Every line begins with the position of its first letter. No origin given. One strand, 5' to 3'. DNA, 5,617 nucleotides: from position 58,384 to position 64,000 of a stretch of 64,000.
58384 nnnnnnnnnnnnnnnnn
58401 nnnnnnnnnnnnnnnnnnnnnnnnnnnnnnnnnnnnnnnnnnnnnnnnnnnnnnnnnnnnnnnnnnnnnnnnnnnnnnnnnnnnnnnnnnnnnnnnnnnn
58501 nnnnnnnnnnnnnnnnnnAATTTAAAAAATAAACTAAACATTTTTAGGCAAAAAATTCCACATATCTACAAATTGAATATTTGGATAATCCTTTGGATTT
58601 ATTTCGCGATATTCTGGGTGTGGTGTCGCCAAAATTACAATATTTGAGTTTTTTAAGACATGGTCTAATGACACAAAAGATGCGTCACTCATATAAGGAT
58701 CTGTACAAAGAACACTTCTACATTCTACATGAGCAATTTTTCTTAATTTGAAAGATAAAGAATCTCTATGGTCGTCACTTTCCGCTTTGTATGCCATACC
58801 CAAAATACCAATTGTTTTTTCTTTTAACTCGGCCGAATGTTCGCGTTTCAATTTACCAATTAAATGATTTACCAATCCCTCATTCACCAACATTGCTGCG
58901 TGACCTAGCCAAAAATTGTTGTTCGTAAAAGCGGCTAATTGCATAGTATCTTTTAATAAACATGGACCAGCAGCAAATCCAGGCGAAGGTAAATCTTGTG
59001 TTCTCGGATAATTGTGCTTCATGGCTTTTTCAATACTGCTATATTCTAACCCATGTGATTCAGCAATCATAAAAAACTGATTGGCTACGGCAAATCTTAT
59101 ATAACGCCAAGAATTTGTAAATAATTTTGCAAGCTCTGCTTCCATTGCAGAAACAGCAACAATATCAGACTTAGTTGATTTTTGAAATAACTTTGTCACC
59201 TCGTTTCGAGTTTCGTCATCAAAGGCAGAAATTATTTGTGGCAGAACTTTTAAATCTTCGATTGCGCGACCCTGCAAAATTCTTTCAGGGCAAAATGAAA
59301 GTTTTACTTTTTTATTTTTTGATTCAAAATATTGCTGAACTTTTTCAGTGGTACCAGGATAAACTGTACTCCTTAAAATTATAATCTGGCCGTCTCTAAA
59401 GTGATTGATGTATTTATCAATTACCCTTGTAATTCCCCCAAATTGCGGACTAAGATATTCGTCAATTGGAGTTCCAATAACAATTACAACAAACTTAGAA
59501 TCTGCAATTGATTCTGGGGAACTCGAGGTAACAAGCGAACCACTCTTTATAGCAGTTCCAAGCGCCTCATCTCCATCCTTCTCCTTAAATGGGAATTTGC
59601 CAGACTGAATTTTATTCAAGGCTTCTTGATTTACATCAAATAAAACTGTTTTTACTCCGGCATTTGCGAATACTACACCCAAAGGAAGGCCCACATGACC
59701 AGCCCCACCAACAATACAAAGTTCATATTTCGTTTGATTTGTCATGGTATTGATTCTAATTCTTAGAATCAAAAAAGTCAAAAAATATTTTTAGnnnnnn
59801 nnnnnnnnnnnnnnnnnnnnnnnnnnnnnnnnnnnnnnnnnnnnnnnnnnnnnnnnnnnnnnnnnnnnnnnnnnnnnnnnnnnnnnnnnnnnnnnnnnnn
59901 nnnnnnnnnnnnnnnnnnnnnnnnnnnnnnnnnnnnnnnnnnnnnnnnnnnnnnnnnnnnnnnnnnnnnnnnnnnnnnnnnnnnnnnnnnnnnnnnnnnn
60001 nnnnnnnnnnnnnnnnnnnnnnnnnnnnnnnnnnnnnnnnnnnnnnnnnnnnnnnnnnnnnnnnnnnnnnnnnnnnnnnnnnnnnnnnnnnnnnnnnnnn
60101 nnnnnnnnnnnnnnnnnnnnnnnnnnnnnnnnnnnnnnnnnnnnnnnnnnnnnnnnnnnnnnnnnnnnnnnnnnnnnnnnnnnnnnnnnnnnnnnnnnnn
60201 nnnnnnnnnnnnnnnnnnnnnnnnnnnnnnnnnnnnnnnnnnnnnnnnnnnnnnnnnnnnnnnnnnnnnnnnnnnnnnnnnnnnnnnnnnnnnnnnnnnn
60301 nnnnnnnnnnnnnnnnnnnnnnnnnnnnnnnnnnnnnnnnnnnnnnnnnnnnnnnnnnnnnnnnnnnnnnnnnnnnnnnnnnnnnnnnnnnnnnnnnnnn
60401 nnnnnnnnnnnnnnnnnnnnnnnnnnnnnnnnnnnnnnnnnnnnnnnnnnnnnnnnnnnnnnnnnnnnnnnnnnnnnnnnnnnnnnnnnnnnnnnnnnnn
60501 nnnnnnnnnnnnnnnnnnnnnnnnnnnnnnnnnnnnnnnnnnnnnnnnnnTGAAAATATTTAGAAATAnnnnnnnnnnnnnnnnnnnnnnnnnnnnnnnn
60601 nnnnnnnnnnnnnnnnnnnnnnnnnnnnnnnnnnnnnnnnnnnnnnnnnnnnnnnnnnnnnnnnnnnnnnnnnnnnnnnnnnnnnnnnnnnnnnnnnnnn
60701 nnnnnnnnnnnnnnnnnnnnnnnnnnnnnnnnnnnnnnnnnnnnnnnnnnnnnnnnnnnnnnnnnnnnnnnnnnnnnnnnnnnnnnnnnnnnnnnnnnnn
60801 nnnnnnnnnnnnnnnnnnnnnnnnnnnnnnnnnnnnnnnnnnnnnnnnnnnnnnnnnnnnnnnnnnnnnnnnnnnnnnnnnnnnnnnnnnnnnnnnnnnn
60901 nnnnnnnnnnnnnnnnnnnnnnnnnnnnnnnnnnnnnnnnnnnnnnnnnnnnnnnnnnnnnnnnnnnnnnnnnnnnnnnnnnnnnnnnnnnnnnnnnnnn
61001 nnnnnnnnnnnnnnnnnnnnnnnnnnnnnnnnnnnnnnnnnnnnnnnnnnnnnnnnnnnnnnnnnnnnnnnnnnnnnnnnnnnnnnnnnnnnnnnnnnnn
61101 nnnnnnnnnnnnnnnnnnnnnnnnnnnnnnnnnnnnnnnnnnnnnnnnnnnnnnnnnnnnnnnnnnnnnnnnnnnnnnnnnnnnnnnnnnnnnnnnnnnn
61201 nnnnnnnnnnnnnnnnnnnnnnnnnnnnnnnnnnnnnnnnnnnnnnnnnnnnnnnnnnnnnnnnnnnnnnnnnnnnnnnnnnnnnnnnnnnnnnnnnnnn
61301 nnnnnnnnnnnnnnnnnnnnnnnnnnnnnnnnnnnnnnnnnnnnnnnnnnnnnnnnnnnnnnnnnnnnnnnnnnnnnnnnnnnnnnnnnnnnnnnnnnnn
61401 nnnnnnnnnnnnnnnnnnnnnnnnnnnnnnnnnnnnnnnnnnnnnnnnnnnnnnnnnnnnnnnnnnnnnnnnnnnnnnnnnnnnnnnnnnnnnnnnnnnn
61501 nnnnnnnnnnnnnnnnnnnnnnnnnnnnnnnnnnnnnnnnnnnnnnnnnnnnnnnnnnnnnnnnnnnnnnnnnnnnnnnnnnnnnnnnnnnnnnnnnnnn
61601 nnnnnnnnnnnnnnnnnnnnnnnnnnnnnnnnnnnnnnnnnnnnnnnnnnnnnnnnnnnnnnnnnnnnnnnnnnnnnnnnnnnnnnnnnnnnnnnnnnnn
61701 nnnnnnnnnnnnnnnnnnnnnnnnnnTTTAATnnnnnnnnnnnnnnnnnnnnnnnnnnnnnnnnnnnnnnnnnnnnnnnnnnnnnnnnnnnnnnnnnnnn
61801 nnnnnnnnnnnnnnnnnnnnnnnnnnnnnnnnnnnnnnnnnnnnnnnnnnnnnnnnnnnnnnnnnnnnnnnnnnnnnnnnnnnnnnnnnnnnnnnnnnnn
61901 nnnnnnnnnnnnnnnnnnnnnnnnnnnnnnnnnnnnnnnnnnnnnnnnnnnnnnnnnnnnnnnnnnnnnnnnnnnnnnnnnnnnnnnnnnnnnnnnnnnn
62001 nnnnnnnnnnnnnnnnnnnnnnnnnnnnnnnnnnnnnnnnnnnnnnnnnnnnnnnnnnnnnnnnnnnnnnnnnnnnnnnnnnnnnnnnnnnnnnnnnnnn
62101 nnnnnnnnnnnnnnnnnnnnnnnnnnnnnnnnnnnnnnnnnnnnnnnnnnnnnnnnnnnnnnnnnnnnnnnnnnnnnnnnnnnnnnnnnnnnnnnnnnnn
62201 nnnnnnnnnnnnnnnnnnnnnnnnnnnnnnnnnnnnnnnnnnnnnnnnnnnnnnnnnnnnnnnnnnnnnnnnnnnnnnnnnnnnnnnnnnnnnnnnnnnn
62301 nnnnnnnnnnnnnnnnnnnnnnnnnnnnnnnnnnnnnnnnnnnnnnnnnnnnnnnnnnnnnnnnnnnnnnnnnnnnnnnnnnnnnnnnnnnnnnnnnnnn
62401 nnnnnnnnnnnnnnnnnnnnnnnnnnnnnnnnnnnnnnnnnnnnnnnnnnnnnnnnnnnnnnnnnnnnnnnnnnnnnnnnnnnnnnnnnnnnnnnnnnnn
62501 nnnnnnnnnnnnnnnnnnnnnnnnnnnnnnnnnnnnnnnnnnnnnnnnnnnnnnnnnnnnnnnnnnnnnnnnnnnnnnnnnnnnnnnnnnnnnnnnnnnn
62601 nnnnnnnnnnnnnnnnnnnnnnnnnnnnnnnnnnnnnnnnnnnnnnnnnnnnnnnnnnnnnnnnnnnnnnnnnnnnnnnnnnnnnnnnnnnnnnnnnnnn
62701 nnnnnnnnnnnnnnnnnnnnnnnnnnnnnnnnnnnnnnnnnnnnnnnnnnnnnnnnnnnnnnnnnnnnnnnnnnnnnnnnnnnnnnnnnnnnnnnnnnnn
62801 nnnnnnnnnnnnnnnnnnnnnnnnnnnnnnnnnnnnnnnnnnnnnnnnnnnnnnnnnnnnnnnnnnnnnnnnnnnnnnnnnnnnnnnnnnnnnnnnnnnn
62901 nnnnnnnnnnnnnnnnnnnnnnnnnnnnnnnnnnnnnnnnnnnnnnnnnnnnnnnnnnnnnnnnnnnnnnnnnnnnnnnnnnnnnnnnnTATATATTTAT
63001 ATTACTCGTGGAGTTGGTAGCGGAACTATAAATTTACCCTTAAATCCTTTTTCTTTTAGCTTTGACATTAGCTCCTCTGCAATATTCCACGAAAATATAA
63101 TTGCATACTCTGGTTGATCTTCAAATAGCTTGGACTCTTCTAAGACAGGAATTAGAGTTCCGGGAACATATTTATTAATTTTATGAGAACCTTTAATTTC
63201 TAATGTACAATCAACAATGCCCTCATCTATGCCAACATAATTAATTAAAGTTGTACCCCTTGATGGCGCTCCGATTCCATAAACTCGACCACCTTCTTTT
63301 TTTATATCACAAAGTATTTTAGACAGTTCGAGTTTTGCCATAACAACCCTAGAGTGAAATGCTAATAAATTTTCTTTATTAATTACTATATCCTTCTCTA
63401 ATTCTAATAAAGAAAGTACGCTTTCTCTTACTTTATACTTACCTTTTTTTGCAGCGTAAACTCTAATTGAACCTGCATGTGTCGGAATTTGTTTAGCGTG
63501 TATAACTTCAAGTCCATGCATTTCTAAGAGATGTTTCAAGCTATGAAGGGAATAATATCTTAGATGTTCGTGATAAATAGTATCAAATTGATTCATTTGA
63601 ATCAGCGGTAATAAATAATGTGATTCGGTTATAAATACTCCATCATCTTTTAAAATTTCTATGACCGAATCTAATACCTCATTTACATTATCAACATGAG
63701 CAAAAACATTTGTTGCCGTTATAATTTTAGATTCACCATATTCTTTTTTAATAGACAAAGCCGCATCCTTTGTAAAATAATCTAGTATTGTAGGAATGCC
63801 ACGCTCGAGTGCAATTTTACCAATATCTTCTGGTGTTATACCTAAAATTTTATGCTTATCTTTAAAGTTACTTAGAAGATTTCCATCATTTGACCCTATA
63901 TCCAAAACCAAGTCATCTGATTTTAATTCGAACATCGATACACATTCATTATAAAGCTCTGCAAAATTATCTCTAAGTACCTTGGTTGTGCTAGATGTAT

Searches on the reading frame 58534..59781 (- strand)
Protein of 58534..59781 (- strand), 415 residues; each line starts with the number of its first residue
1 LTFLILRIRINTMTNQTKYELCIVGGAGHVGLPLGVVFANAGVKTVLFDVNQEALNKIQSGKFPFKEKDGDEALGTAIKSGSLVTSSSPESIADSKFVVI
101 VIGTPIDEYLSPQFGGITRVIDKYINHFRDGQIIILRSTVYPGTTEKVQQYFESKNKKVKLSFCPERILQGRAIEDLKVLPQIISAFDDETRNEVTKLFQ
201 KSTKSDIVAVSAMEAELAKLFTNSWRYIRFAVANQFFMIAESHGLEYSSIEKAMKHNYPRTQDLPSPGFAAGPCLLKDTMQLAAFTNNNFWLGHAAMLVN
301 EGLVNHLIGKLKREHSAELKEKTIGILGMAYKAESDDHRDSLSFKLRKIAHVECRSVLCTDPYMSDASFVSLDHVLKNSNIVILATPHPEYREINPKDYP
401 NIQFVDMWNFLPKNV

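Call 10: search_protein_families(library=pfam, proteins=[window:58534-59781:-], max_evalue=0.1)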
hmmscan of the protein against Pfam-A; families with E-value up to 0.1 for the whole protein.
window:58534-59781:- (415 aa): 8 families
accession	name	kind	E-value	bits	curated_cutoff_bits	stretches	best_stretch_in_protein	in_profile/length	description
PF03721.20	UDPG_MGDP_dh_N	-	7.4e-32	110.9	27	1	22-194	4-182/187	UDP-glucose/GDP-mannose dehydrogenase family, NAD binding domain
PF03720.21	UDPG_MGDP_dh_C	-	6.9e-11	42.9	30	1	325-400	1-86/103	UDP-glucose/GDP-mannose dehydrogenase family, UDP binding domain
PF00984.24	UDPG_MGDP_dh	-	8.1e-10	39.1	25.4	1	214-289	2-78/94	UDP-glucose/GDP-mannose dehydrogenase family, central domain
PF02826.25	2-Hacid_dh_C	-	0.0017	18.2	25.1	1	312-388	27-101/178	D-isomer specific 2-hydroxyacid dehydrogenase, NAD binding domain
PF03446.21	NAD_binding_2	-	0.0036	17.8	21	1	26-156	6-111/161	NAD binding domain of 6-phosphogluconate dehydrogenase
PF02737.24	3HCDH_N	-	0.0048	17.3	22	1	24-59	4-39/180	3-hydroxyacyl-CoA dehydrogenase, NAD binding domain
PF01210.29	NAD_Gly3P_dh_N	-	0.018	15.4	23.1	0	25-103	5-78/158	NAD-dependent glycerol-3-phosphate dehydrogenase N-terminus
PF00056.29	Ldh_1_N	-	0.096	13.2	27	0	22-105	4-80/141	lactate/malate dehydrogenase, NAD binding domain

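Call 32: search_protein_families(library=ncbifam, proteins=[window:58534-59781:-], max_evalue=0.00001)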
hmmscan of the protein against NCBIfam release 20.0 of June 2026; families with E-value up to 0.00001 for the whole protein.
window:58534-59781:- (415 aa): 7 families
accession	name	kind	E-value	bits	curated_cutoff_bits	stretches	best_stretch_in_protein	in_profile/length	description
TIGR03026.1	NDP-sugDHase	subfamily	4e-79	266.3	189.8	1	23-399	4-399/413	nucleotide sugar dehydrogenase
NF040825.1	UDPMaNacDH_Arch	equivalog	1.1e-52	179.4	750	1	24-397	5-383/418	UDP-N-acetyl-D-mannosamine dehydrogenase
NF008286.0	PRK11064.1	equivalog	4.1e-42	144.2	459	1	22-406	6-414/420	UDP-N-acetyl-D-mannosamine dehydrogenase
NF047673.2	TeichurnBiosyTuaD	equivalog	2.3e-29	102.8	700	1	24-362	6-351/439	UDP-glucose 6-dehydrogenase TuaD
NF041297.1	UDPGDh_AglM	equivalog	5.6e-26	91.4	670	1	22-364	4-359/429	UDP-glucose 6-dehydrogenase AglM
NF011729.0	PRK15182.1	equivalog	7.5e-16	57.9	592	1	23-342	11-335/425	Vi polysaccharide biosynthesis UDP-N-acetylglucosamine C-6 dehydrogenase TviB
NF011631.0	PRK15057.1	equivalog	8.3e-15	54.8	757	1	24-370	5-345/388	UDP-glucose 6-dehydrogenase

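Call 85: search_solved_structures(query=window:58534-59781:-, max_evalue=1e-10)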
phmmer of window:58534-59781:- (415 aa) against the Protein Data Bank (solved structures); distinct sequences matched with E-value up to 1e-10: 30.
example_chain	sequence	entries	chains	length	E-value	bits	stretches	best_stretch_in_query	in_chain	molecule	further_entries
4r16_A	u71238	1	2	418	1.7e-48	168.7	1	24-396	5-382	418aa long hypothetical UDP-N-acetyl-D-mannosaminuronic acid dehydrogenase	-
3ojl_A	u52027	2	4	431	7.1e-40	140.3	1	22-401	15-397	Cap5O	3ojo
3g79_A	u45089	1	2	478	1.2e-26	96.8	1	24-394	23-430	NDP-N-acetyl-D-galactosaminuronic acid dehydrogenase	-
3vtf_A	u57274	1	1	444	2.5e-26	95.8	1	24-366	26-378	UDP-glucose 6-dehydrogenase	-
4xr9_A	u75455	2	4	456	8.4e-25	90.7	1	22-341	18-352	CalS8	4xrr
4a7p_A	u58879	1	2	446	1.5e-22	83.3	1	25-349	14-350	UDP-GLUCOSE DEHYDROGENASE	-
7kws_A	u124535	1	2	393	2.3e-20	76.1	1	23-370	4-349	UDP-glucose 6-dehydrogenase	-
3gg2_A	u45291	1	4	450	2.3e-18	69.5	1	22-363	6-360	Sugar dehydrogenase, UDP-glucose/GDP-mannose dehydrogenase family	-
1dli_A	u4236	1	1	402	3.7e-17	65.6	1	24-396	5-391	UDP-GLUCOSE DEHYDROGENASE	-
1mfz_A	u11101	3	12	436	6e-17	64.9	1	24-346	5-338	GDP-mannose 6-dehydrogenase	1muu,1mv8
1dlj_A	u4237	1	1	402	7.3e-16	61.3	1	24-396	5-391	UDP-GLUCOSE DEHYDROGENASE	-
3phl_A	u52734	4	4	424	1e-15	60.8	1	20-371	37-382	UDP-glucose 6-dehydrogenase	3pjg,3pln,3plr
3pid_A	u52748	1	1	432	1.1e-15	60.7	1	20-371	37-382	UDP-glucose 6-dehydrogenase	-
2y0e_A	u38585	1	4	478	3.3e-15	59.1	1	21-346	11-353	UDP-GLUCOSE DEHYDROGENASE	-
2y0c_A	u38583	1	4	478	8.4e-15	57.8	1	21-346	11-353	UDP-GLUCOSE DEHYDROGENASE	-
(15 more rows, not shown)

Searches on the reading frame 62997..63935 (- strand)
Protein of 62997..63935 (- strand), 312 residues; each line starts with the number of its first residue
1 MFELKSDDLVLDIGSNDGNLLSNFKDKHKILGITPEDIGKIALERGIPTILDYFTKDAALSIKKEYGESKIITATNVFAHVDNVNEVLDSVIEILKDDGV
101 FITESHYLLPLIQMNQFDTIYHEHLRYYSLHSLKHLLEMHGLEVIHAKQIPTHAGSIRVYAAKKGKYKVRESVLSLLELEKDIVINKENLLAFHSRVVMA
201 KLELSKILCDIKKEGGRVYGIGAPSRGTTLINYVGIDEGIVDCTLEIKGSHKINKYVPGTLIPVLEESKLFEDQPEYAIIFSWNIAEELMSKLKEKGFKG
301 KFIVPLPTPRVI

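Call 32: search_protein_families(library=ncbifam, proteins=[window:62997-63935:-], max_evalue=0.00001)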
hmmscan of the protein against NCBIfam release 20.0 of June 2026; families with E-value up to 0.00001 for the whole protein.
window:62997-63935:- (312 aa): 0 families

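Call 81: search_protein_families(library=pfam, proteins=[window:62997-63935:-], max_evalue=0.001)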
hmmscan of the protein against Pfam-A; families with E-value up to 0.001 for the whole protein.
window:62997-63935:- (312 aa): 3 families
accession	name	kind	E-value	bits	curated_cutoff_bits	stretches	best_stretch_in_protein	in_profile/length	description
PF08484.17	Methyltransf_14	-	4e-39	134.4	23.5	1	151-307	1-160/160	C-methyltransferase C-terminal domain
PF13489.12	Methyltransf_23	-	1.2e-16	61.4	27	1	4-146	20-163/164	Methyltransferase domain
PF08242.18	Methyltransf_12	-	1.7e-05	25.9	30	1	11-101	1-98/98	Methyltransferase domain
